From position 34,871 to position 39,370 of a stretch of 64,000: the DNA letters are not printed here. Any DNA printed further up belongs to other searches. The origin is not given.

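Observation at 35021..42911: Putative operon: acyl-CoA carboxyltransferase, AsnB-like amidotransferase, and 1399-aa double-activase/HgdB-like dehydratase fusion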

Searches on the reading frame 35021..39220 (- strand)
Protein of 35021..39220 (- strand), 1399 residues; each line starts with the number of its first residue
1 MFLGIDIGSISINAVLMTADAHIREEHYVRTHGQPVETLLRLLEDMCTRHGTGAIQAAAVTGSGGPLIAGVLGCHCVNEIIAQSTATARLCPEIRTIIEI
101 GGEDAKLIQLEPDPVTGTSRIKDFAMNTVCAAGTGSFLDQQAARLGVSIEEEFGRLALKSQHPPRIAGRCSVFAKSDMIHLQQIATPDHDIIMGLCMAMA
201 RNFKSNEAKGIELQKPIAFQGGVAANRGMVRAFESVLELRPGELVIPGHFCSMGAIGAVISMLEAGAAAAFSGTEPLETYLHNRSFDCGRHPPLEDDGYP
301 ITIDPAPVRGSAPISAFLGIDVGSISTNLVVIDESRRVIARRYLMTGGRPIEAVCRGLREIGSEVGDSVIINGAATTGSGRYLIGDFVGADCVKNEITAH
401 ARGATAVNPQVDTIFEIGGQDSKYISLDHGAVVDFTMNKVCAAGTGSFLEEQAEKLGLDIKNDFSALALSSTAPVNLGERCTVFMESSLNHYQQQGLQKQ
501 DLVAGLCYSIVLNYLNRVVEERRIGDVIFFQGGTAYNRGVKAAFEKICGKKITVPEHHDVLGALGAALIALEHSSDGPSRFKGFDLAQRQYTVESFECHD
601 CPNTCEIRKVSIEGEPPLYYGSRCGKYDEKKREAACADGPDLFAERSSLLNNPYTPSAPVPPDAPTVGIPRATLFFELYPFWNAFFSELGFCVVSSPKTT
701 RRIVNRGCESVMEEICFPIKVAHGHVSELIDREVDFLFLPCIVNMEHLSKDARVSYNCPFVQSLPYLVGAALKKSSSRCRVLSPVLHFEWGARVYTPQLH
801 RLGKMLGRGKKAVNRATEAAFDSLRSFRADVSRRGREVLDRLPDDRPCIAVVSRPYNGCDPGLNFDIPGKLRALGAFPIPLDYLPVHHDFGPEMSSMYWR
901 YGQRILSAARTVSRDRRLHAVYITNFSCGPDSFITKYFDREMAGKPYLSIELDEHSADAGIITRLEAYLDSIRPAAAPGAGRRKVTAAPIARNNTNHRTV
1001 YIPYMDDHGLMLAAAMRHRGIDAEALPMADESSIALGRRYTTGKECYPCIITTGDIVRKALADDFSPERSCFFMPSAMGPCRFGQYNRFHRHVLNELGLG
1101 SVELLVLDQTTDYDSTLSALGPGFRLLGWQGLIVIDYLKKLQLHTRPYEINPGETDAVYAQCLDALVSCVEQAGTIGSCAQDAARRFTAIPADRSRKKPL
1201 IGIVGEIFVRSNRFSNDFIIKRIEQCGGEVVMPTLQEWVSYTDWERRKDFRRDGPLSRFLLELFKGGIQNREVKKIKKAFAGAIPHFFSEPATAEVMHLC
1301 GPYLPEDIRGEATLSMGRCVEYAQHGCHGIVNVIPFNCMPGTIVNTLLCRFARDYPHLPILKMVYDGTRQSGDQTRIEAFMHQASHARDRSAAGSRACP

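Call 3: search_protein_families(library=pfam, proteins=[window:35021-39220:-])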
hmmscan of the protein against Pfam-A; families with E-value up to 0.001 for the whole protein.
window:35021-39220:- (1399 aa): 2 families
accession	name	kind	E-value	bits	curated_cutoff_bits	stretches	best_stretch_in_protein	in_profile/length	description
PF01869.26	BcrAD_BadFG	-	2e-70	237.8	31.5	2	318-570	1-271/271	BadF/BadG/BcrA/BcrD ATPase family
PF09989.15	DUF2229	-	3.3e-59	200.6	29.4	1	666-883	1-217/218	CoA enzyme activase uncharacterised domain (DUF2229)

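Call 4: search_protein_families(library=ncbifam, proteins=[window:35021-39220:-])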
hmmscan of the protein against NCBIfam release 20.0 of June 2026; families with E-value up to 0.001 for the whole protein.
window:35021-39220:- (1399 aa): 6 families
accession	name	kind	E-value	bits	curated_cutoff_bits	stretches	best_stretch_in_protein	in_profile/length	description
TIGR00241.1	CoA_E_activ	domain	2.9e-92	308.7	125.4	2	318-569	3-248/248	acyl-CoA dehydratase activase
TIGR03286.1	methan_mark_15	hypoth_equivalog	1.3e-59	202.2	455.75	2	318-570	147-401/404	methanogenesis marker 15 protein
TIGR02259.1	benz_CoA_red_A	equivalog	6.3e-47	160.3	578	2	377-540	236-397/432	benzoyl-CoA reductase subunit A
TIGR03192.1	benz_CoA_bzdQ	equivalog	1.7e-38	132.7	380.2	2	318-570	35-286/293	benzoyl-CoA reductase, bzd-type, subunit Q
TIGR02261.1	benz_CoA_red_D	equivalog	1.2e-28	100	312.85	2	358-568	52-260/262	benzoyl-CoA reductase subunit D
NF045551.1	GK_Pyrobac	equivalog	6.3e-05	22.4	500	0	317-356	2-41/294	ATP-dependent glucokinase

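Call 9: find_homologous_proteins(query=window:35021-39220:-)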
Query window:35021-39220:- (1399 aa): 8000 proteins with E <= 0.001 among 8000 candidates; the best 120 are listed.
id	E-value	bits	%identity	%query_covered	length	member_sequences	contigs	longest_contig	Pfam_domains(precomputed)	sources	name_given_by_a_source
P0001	0.0e+0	2193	68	99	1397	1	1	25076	PF01869.27,PF09989.16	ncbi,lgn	-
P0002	0.0e+0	2167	67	99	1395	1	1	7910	PF01869.27,PF09989.16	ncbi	-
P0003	0.0e+0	2165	67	99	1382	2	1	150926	PF01869.27,PF09989.16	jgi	-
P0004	0.0e+0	2133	66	99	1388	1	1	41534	PF01869.27,PF09989.16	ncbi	-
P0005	0.0e+0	2128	65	99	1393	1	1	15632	PF01869.27,PF09989.16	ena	-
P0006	0.0e+0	2124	66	99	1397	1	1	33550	PF01869.27,PF09989.16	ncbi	-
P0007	0.0e+0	2106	67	99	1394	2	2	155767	PF01869.27,PF09989.16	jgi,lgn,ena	-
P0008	0.0e+0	2079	64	99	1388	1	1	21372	PF01869.27,PF09989.16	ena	-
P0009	0.0e+0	2076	65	99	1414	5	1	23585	PF01869.27,PF09989.16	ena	-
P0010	0.0e+0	2073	65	99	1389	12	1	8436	PF01869.27,PF09989.16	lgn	-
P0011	0.0e+0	2061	65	99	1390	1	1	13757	PF01869.27,PF09989.16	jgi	jgi:predicted CoA-substrate-specific enzyme activase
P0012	0.0e+0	2035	64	98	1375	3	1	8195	PF01869.27,PF09989.16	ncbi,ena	-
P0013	0.0e+0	2024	64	99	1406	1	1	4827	PF01869.27,PF09989.16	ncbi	-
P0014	0.0e+0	1999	64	99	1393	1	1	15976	PF01869.27,PF09989.16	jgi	-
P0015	0.0e+0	1997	63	99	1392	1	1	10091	PF01869.27,PF09989.16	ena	-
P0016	0.0e+0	1996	62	99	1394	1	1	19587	PF01869.27,PF09989.16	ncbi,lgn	-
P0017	0.0e+0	1960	61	100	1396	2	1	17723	PF01869.27,PF06050.20,PF09989.16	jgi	jgi:predicted CoA-substrate-specific enzyme activase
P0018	0.0e+0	1958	62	99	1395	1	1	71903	PF01869.27,PF09989.16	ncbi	-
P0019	0.0e+0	1956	61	99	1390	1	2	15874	PF01869.27,PF06050.20,PF09989.16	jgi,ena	-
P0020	0.0e+0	1954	63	99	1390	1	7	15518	PF01869.27,PF09989.16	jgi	jgi:predicted CoA-substrate-specific enzyme activase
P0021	0.0e+0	1950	61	99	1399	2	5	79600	PF01869.27,PF09989.16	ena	-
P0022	0.0e+0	1949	61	99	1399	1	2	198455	PF01869.27,PF06050.20,PF09989.16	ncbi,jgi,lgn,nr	ncbi:MAG: acyl-CoA dehydratase activase [Phycisphaerae bacterium]|jgi:predicted CoA-substrate-specif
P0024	0.0e+0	1936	63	99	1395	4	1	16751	PF01869.27,PF09989.16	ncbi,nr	ncbi:MAG: CoA activase [Deltaproteobacteria bacterium]|nr:CoA activase [Deltaproteobacteria bacteriu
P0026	0.0e+0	1929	60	99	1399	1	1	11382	PF01869.27,PF09989.16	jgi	-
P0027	0.0e+0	1927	60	99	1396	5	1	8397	PF01869.27,PF06050.20,PF09989.16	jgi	jgi:predicted CoA-substrate-specific enzyme activase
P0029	0.0e+0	1894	60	99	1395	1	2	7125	PF01869.27,PF06050.20,PF09989.16,PF05378.20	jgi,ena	-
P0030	0.0e+0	1893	60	99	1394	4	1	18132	PF01869.27,PF06050.20,PF09989.16,PF05378.20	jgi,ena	-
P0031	0.0e+0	1885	60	99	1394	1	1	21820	PF01869.27,PF06050.20,PF09989.16,PF05378.20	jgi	-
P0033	0.0e+0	1873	58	99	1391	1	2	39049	PF01869.27,PF06050.20,PF09989.16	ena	-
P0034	0.0e+0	1869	59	99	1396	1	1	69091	PF01869.27,PF09989.16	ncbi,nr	ncbi:MAG: acyl-CoA dehydratase activase [Desulfobacterota bacterium]|nr:acyl-CoA dehydratase activas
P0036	0.0e+0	1855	58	100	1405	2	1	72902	PF01869.27,PF06050.20,PF09989.16,PF05378.20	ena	-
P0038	0.0e+0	1849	59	99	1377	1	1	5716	PF01869.27,PF06050.20,PF09989.16,PF05378.20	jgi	-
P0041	0.0e+0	1838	59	99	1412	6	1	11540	PF01869.27,PF06050.20,PF09989.16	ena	-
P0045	0.0e+0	1830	58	99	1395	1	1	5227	PF01869.27,PF06050.20,PF09989.16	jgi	-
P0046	0.0e+0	1828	57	99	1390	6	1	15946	PF01869.27,PF09989.16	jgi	jgi:predicted CoA-substrate-specific enzyme activase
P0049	0.0e+0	1813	58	100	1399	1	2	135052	PF01869.27,PF09989.16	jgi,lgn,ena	-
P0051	0.0e+0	1808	58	100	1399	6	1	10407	PF01869.27,PF09989.16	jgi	-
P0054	0.0e+0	1800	58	99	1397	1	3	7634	PF01869.27,PF00480.27,PF06050.20,PF09989.16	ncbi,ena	-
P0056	0.0e+0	1798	57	100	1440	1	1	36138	PF01869.27,PF06050.20,PF09989.16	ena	-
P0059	0.0e+0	1793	56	99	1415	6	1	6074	PF01869.27,PF06050.20,PF09989.16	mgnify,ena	mgnify:CR=1 FL=1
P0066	0.0e+0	1782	56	100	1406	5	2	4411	PF01869.27,PF06050.20,PF09989.16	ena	-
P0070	0.0e+0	1778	57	99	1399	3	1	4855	PF01869.27,PF09989.16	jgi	-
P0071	0.0e+0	1778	55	100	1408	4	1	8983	PF01869.27,PF06050.20,PF09989.16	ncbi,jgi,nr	ncbi:MAG: CoA activase [Planctomycetota bacterium]|nr:MAG: CoA activase [Planctomycetota bacterium]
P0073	0.0e+0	1775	56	99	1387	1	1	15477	PF01869.27,PF06050.20,PF09989.16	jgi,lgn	-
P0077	0.0e+0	1773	56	99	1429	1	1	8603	PF01869.27,PF06050.20,PF09989.16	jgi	-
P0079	0.0e+0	1771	57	99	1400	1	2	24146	PF01869.27,PF06050.20,PF09989.16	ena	-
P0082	0.0e+0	1764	56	99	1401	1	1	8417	PF01869.27,PF06050.20,PF09989.16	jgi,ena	-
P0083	0.0e+0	1762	55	99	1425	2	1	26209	PF01869.27,PF06050.20,PF09989.16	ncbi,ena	-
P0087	0.0e+0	1759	56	99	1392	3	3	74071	PF01869.27,PF06050.20,PF09989.16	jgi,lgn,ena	-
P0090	0.0e+0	1754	56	99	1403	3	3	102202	PF01869.27,PF06050.20,PF09989.16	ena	-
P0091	0.0e+0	1753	57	96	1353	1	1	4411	PF01869.27,PF06050.20,PF09989.16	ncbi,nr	ncbi:MAG: CoA activase, partial [Coriobacteriia bacterium]|nr:CoA activase [Coriobacteriia bacterium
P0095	0.0e+0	1748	55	100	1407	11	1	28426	PF01869.27,PF06050.20,PF09989.16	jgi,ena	-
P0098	0.0e+0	1746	55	99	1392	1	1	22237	PF01869.27,PF06050.20,PF09989.16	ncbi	-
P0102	0.0e+0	1738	55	100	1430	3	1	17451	PF01869.27,PF06050.20,PF09989.16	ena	-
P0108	0.0e+0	1727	54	99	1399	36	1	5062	PF01869.27,PF06050.20,PF01548.24,PF09989.16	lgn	-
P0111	0.0e+0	1724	55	99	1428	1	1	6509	PF01869.27,PF06050.20,PF09989.16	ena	-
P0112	0.0e+0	1724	54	100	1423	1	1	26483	PF01869.27,PF06050.20,PF09989.16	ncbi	ncbi:MAG: acyl-CoA dehydratase activase [Candidatus Scalinduaceae bacterium]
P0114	0.0e+0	1721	55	99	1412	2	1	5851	PF01869.27,PF06050.20,PF02782.23,PF09989.16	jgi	-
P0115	0.0e+0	1721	54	99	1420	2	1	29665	PF01869.27,PF06050.20,PF09989.16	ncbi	ncbi:MAG: acyl-CoA dehydratase activase [Planctomycetota bacterium]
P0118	0.0e+0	1715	53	100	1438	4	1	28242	PF01869.27,PF06050.20,PF09989.16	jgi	jgi:predicted CoA-substrate-specific enzyme activase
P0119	0.0e+0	1714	53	100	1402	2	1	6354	PF01869.27,PF06050.20,PF09989.16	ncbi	ncbi:MAG: acyl-CoA dehydratase activase, partial [Candidatus Brocadiales bacterium]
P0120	0.0e+0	1713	54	99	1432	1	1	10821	PF01869.27,PF06050.20,PF09989.16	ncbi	-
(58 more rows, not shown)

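Call 14: find_encoding_contigs(protein=P0003, flank=8000, max_places=2)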
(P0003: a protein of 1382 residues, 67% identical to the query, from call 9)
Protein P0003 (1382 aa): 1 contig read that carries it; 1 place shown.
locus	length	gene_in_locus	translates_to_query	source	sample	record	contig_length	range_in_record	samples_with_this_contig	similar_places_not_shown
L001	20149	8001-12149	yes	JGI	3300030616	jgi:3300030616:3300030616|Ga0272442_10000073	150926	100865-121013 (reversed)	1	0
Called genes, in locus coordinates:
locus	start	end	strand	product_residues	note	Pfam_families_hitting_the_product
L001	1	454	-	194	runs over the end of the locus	-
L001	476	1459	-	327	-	PF01073:3Beta_HSD (weak), PF01370:Epimerase, PF02719:Polysacc_synt_2 (faint), PF04321:RmlD_sub_bind, PF07993:NAD_binding_4 (faint), PF16363:GDP_Man_Dehyd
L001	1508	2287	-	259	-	PF00561:Abhydrolase_1, PF12146:Hydrolase_4, PF12697:Abhydrolase_6, PF06821:Ser_hydrolase (faint), PF08386:Abhydrolase_4 (weak)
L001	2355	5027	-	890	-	PF02739:5_3_exonuc_N, PF01367:5_3_exonuc, PF01612:DNA_pol_A_exo1, PF22619:DNA_polI_exo1, PF00476:DNA_pol_A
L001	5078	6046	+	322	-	PF13485:Peptidase_MA_2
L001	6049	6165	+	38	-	-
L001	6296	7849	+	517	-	PF01039:Carboxyl_trans, PF03255:ACCA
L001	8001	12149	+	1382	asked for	PF01869:BcrAD_BadFG, PF09989:DUF2229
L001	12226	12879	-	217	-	PF01966:HD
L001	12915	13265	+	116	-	-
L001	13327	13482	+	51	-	-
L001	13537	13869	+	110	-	PF12146:Hydrolase_4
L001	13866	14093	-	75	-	-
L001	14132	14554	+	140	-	-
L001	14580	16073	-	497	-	PF01590:GAF, PF00158:Sigma54_activat, PF14532:Sigma54_activ_2, PF07724:AAA_2 (weak), PF07728:AAA_5 (weak), PF25601:AAA_lid_14, PF02954:HTH_8 (weak)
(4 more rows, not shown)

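Call 15: find_encoding_contigs(protein=P0001, flank=8000, max_places=2)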
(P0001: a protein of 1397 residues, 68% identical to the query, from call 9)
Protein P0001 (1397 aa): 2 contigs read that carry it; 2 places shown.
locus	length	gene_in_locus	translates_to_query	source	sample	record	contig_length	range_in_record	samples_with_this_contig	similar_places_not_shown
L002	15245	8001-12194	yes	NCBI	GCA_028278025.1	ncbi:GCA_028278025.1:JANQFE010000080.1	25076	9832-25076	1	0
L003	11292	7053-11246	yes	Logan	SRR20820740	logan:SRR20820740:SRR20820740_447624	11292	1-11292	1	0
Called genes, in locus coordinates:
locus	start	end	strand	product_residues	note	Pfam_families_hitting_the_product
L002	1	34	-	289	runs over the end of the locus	PF00850:Hist_deacetyl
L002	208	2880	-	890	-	PF02739:5_3_exonuc_N, PF01367:5_3_exonuc, PF01612:DNA_pol_A_exo1, PF22619:DNA_polI_exo1, PF00476:DNA_pol_A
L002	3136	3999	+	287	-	PF13485:Peptidase_MA_2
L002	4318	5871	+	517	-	PF01039:Carboxyl_trans, PF03255:ACCA (weak)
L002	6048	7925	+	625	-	PF13522:GATase_6, PF13537:GATase_7, PF00733:Asn_synthase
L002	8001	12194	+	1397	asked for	PF01869:BcrAD_BadFG, PF09989:DUF2229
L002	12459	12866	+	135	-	PF08668:HDOD (weak)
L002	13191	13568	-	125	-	PF01850:PIN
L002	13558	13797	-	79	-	-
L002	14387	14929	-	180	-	-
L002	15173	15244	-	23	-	?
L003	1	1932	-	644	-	?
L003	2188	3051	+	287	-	PF13485:Peptidase_MA_2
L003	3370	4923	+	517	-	PF01039:Carboxyl_trans, PF03255:ACCA (weak)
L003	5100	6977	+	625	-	PF13522:GATase_6, PF13537:GATase_7, PF00733:Asn_synthase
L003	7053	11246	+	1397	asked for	PF01869:BcrAD_BadFG, PF09989:DUF2229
